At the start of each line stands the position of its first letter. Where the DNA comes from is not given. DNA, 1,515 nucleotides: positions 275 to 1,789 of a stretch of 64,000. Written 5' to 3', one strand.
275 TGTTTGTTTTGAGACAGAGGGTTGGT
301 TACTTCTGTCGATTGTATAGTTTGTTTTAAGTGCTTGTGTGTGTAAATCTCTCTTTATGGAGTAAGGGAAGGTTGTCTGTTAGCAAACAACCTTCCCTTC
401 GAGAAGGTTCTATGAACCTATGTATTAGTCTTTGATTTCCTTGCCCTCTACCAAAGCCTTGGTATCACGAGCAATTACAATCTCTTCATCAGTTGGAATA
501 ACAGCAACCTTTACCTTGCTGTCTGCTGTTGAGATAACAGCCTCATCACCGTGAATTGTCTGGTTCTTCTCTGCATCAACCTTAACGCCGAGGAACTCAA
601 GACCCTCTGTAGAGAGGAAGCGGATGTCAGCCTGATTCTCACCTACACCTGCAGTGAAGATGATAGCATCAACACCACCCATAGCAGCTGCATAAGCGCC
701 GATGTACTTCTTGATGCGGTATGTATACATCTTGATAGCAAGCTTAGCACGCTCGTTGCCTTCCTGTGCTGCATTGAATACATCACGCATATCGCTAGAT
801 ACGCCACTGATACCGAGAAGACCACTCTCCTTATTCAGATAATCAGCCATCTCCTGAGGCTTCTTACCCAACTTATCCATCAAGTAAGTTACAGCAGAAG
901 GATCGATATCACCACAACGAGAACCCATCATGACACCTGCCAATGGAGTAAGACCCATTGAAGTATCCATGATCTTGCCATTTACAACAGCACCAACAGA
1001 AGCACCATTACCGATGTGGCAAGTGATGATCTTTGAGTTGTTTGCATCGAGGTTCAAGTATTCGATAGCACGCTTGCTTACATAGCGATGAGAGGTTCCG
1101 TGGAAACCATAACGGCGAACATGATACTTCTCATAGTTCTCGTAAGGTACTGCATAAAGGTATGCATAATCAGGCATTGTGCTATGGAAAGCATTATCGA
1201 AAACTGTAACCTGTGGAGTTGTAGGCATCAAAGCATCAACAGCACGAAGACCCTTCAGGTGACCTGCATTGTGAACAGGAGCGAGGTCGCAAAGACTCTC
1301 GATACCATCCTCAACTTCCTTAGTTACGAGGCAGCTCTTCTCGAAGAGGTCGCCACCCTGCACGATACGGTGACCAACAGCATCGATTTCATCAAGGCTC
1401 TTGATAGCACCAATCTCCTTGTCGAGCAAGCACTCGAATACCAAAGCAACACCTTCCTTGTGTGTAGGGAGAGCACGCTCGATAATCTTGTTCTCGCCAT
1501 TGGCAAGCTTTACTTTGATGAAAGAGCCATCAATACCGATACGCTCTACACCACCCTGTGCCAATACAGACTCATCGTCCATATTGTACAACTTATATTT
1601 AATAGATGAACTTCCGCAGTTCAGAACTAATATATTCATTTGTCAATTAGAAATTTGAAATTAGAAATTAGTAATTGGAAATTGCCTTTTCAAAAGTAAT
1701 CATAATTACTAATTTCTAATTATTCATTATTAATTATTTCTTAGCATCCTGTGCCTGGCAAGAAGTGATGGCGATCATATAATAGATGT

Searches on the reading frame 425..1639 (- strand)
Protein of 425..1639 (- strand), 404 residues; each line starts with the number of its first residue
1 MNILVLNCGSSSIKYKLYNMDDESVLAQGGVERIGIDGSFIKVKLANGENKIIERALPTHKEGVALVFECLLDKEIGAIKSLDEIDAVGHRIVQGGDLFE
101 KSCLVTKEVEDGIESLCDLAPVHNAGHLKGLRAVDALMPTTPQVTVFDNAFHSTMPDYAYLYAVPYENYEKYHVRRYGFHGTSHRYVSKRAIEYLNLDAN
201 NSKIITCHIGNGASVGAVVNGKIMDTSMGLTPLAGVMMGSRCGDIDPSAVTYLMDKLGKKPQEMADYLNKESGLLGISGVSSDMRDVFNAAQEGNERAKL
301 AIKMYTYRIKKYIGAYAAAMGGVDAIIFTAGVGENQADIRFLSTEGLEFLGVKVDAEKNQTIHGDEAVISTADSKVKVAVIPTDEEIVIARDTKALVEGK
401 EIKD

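Call 76: find_encoding_contigs(protein=window:425-1639:-, flank=10000, max_places=3)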
Protein window:425-1639:- (404 aa): 24 contigs read that carry it; 3 places shown.
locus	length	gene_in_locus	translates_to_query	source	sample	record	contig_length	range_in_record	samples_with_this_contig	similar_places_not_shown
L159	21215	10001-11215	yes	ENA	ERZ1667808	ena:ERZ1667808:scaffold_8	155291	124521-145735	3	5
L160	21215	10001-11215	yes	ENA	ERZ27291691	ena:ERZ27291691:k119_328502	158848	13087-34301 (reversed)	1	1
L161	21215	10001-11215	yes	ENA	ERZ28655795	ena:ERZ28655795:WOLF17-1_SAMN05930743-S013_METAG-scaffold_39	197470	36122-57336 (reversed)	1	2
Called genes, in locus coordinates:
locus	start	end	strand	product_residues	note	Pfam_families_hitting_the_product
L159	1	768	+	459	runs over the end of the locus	PF00209:SNF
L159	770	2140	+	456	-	PF00209:SNF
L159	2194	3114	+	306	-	PF12836:HHH_3 (weak), PF14579:HHH_6 (faint), PF21687:T2SSK_1st (faint), PF12836:HHH_3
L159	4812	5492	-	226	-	PF00899:ThiF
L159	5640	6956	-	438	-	PF01225:Mur_ligase (weak), PF08245:Mur_ligase_M, PF02875:Mur_ligase_C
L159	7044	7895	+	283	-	PF00809:Pterin_bind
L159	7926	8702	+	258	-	PF19293:CdaA_N, PF02457:DAC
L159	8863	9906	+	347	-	PF01515:PTA_PTB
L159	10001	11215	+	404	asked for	PF00871:Acetate_kinase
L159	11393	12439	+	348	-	PF00294:PfkB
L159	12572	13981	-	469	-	PF00884:Sulfatase, PF01663:Phosphodiest (weak), PF16347:SGSH_C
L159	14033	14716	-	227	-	-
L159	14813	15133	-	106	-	PF01883:FeS_assembly_P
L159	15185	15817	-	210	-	PF20582:UPF0758_N, PF04002:RadC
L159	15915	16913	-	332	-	PF00535:Glycos_transf_2, PF10111:Glyco_tranf_2_2, PF13641:Glyco_tranf_2_3, PF13632:Glyco_trans_2_3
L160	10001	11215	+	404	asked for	PF00871:Acetate_kinase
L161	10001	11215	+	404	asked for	PF00871:Acetate_kinase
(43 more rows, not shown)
